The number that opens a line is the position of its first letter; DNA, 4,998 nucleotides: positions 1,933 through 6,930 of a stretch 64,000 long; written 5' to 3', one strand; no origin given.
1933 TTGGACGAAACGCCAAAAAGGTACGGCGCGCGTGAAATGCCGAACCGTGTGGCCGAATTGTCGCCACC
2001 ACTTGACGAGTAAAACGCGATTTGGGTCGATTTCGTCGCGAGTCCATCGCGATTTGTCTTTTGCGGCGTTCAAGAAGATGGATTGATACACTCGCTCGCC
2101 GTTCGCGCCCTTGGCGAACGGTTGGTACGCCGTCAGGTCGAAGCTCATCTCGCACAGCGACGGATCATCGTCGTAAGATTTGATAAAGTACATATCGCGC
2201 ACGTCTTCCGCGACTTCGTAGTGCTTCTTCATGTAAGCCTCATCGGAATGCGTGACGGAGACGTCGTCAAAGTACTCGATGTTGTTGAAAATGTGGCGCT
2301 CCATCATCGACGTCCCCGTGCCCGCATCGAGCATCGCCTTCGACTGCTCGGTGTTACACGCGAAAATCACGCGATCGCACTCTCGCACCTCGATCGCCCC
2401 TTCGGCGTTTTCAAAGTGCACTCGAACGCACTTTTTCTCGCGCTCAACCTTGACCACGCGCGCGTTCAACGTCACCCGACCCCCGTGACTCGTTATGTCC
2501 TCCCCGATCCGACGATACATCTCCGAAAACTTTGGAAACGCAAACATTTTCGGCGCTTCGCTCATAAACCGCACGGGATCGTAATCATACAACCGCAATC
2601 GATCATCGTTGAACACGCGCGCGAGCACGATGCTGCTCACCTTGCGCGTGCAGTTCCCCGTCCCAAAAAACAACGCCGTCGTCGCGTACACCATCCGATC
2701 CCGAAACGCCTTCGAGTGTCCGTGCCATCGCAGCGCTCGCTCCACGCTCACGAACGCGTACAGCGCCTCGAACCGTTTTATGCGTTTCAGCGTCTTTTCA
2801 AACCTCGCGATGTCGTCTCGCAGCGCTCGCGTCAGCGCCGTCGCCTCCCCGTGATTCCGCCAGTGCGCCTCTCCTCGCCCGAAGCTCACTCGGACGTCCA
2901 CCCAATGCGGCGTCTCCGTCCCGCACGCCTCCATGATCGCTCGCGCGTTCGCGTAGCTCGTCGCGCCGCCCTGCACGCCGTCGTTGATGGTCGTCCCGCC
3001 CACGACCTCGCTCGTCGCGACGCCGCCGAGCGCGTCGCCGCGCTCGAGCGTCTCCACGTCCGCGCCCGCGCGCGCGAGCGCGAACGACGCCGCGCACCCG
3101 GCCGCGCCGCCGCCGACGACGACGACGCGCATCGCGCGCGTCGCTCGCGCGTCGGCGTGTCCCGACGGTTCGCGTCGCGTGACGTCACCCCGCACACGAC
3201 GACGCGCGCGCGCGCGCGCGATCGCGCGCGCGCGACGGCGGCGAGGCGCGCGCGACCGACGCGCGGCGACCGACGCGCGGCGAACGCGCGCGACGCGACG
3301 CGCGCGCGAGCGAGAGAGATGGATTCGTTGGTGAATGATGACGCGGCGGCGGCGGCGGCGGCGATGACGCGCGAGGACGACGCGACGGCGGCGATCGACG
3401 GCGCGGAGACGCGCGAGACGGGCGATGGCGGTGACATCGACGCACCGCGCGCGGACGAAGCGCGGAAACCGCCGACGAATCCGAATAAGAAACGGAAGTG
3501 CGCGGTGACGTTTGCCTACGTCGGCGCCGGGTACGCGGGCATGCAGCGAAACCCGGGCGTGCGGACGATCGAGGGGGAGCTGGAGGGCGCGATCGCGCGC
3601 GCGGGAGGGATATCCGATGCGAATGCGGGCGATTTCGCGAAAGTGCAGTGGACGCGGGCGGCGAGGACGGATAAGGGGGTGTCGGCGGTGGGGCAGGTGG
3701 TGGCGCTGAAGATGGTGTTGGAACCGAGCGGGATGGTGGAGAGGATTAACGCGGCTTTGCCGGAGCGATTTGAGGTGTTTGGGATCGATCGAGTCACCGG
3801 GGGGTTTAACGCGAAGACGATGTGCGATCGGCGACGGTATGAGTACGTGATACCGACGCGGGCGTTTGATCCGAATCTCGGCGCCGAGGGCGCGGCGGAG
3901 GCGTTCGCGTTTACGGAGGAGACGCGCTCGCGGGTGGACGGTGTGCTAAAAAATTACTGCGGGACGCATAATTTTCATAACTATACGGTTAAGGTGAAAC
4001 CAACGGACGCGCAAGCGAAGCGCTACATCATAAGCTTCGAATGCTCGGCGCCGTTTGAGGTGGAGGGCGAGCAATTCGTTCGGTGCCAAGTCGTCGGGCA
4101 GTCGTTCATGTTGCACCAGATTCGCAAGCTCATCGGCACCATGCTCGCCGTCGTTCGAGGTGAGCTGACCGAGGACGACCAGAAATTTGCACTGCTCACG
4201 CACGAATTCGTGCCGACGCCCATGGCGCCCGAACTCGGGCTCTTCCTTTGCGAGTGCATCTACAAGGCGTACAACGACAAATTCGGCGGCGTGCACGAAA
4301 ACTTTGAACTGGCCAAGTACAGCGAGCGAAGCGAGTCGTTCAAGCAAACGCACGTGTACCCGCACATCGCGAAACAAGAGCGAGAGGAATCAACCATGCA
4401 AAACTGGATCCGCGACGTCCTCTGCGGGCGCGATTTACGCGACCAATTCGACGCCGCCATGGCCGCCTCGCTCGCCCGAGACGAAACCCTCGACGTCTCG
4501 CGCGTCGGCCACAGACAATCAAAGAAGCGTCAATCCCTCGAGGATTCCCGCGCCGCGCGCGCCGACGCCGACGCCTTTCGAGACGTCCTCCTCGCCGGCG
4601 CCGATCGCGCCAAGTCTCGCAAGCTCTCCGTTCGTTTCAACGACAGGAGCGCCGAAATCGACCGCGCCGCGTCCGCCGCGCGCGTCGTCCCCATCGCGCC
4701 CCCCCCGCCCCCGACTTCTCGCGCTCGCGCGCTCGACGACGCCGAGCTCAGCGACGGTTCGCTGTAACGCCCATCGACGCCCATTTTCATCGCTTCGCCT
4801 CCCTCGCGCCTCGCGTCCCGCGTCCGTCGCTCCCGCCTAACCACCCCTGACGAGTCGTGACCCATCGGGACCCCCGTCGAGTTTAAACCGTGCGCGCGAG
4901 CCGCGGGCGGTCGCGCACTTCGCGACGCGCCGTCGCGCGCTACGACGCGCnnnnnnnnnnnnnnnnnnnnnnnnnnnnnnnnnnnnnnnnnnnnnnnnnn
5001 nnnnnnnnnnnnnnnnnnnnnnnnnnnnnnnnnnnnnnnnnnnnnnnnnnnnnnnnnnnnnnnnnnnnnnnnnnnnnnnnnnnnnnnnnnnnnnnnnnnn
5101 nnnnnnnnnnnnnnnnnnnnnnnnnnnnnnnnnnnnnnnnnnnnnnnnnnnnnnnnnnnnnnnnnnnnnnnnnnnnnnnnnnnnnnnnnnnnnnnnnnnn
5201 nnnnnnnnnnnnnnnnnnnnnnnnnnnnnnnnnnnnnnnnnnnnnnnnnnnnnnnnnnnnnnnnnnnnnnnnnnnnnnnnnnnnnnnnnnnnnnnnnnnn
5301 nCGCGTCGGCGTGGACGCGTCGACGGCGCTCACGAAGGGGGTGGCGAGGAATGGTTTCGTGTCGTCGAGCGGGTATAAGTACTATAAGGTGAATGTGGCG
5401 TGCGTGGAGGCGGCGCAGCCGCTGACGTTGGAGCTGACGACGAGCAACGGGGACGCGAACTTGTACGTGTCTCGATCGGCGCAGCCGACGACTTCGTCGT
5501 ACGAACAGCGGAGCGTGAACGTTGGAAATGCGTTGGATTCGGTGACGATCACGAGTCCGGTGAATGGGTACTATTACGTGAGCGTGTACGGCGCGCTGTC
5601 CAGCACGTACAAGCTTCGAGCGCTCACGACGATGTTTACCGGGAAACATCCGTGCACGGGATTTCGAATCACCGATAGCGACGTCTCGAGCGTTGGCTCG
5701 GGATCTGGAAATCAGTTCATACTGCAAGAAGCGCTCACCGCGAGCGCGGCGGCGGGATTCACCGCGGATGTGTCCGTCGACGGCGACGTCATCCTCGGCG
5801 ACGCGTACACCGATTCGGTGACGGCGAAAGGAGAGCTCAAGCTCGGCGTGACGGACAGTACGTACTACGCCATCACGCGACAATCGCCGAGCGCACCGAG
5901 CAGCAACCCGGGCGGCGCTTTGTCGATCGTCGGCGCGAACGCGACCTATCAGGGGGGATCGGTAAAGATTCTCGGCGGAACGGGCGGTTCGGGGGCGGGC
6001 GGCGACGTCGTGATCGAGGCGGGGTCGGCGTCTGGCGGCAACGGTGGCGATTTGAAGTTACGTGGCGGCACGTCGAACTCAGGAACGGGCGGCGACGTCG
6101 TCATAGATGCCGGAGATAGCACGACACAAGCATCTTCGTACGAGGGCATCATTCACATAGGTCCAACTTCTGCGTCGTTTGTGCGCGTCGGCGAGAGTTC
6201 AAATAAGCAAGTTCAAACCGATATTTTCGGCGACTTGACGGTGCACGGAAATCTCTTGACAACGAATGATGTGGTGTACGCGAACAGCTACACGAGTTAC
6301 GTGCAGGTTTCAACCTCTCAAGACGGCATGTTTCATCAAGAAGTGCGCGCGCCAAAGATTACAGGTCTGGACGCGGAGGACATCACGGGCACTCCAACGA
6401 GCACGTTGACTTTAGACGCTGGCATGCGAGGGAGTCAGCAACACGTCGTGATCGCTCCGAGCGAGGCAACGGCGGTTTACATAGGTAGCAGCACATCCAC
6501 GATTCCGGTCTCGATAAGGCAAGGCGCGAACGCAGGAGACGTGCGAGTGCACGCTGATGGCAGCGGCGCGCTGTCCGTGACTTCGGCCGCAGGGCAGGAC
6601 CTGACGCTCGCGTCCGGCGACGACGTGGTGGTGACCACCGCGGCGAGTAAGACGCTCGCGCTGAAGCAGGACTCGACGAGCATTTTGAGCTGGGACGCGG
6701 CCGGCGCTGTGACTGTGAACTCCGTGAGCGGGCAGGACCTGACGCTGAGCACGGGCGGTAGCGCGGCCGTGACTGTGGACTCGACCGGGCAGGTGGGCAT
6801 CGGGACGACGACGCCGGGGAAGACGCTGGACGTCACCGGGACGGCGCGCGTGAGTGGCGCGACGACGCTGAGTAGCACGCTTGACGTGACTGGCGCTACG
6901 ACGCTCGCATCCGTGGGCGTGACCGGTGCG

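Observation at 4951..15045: Eukaryotic 10-kb gene with phage tail-fibre-like architecture and a C-terminal intramolecular-chaperone auto-processing (peptidase S74) domain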

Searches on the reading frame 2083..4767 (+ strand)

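Call 10: search_protein_families(library=pfam, proteins=[window:2083-4767:+], max_evalue=0.001)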
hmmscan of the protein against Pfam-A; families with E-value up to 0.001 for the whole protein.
window:2083-4767:+ (894 aa): 1 family
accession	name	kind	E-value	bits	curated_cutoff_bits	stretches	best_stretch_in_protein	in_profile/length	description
PF01416.25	PseudoU_synth_1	-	4.1e-16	59.8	23.3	1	623-727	3-107/108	tRNA pseudouridine synthase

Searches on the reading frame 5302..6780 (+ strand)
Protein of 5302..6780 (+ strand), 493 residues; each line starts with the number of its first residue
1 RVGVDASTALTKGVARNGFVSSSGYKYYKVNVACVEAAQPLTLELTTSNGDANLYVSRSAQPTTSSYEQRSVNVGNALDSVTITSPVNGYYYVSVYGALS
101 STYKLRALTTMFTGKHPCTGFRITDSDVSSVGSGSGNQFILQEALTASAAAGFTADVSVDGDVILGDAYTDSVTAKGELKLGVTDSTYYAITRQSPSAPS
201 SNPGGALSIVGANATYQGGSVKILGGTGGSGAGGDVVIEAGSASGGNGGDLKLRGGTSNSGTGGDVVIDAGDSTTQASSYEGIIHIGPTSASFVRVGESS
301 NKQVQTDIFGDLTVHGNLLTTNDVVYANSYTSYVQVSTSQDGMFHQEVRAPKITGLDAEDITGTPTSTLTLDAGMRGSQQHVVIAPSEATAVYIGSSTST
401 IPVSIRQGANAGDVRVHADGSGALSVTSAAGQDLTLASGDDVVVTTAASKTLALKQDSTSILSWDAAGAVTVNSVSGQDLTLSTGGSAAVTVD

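Call 47: find_homologous_proteins(query=window:5302-6780:+)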
Query window:5302-6780:+ (493 aa): 14 proteins with E <= 0.001 among 8000 candidates.
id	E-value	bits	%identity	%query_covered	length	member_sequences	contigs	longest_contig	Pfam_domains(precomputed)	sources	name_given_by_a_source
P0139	5.5e-233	792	81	96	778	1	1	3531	PF04151.22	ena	-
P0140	2.0e-231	787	98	77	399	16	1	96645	PF04151.22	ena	-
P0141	1.2e-209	715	71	98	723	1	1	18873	PF04151.22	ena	-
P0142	2.6e-195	668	77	86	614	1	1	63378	-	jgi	jgi:hypothetical protein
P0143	7.1e-122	426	69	61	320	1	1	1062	-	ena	-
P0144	2.4e-59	219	51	40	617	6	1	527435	-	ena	-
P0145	5.1e-53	199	47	49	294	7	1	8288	-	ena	-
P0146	1.9e-52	197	47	49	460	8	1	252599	-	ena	-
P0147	1.9e-50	190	42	43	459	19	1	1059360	-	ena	-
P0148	4.2e-42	163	48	35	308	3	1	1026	-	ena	-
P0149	1.1e-40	158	49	33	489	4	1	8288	-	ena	-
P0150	1.1e-22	99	77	15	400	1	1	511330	-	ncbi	ncbi:unnamed product, partial [Ostreococcus tauri]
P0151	2.3e-14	71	46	16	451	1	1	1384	-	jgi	jgi:hypothetical protein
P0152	4.5e-6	44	49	15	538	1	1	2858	-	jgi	jgi:hypothetical protein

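Call 66: find_encoding_contigs(protein=P0139, flank=6000, max_places=3)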
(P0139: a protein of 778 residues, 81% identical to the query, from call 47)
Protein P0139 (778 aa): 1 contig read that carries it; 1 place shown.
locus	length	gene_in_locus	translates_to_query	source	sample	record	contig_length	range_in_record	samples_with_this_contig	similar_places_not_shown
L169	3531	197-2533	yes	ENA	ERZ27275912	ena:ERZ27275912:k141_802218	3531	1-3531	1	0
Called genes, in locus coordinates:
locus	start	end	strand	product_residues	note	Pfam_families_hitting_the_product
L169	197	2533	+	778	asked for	PF04151:PPC (weak)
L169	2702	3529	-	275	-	?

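Call 69: predict_structure(alignment_id=A2)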
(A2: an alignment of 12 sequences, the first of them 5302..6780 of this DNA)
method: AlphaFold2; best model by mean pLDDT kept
length: 493 residues; sequences in the alignment: 12
mean_pLDDT: 46.4   pTM: 0.29
mean pLDDT of the five models: 46.4, 45.6, 40.7, 40.1, 39.1
residues with pLDDT >= 90: 0; 70-90: 43; 50-70: 156; < 50: 294
segments of 3 or more residues with pLDDT < 50: 1-23, 35-37, 110-208, 210-219, 226-232, 242-248, 275-281, 288-295, 297-402, 406-408, 438-443, 490-493
pLDDT, mean of each block of 10 residues (from residue 1): 22 33 56 55 69 80 81 70 73 70 59 37 30 25 26 25 27 27 31 32 41 44 50 55 49 59 59 48 51 41 36 31 30 27 27 34 39 41 39 43 51 57 60 52 50 60 64 58 51 45
secondary structure, 60 per line:
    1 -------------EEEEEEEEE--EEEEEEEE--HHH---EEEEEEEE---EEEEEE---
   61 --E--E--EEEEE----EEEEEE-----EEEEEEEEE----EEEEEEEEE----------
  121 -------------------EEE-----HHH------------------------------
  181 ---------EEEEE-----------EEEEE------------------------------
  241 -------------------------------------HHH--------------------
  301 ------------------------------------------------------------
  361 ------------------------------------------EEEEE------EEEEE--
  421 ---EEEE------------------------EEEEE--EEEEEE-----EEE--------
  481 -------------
elements in order: E14-22 E25-32 E41-48 E52-57 E69-73 E78-83 E89-97 E102-110 E140-142 E190-194 E206-210 E403-407 E414-418 E424-427 E452-456 E459-464 E470-472
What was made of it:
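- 5374..5592 (+): PPC (bacterial pre-peptidase C-terminal) domain, aa 142-214. It is the only part of the N-terminal model with pLDDT around 70-80 (call 69).
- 5701..6780 (+): G/S/T/D-rich region (aa 251-610) with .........-type repeats and a highly conserved core. A beta-solenoid is inferred but not shown. The AF2 model is of low confidence (call 69).
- The shaft and N-terminal regions could not be modelled (pLDDT 46, call 69).
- Tried and rejected: Only the PPC part folded (call 69).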

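Call 83: find_encoding_contigs(protein=P0150, flank=10000, max_places=3)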
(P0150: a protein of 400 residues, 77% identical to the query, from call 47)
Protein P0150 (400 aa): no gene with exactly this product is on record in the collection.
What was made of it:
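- Tried and rejected: Look-up of the second O. tauri fragment, P0150: failed (call 83).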
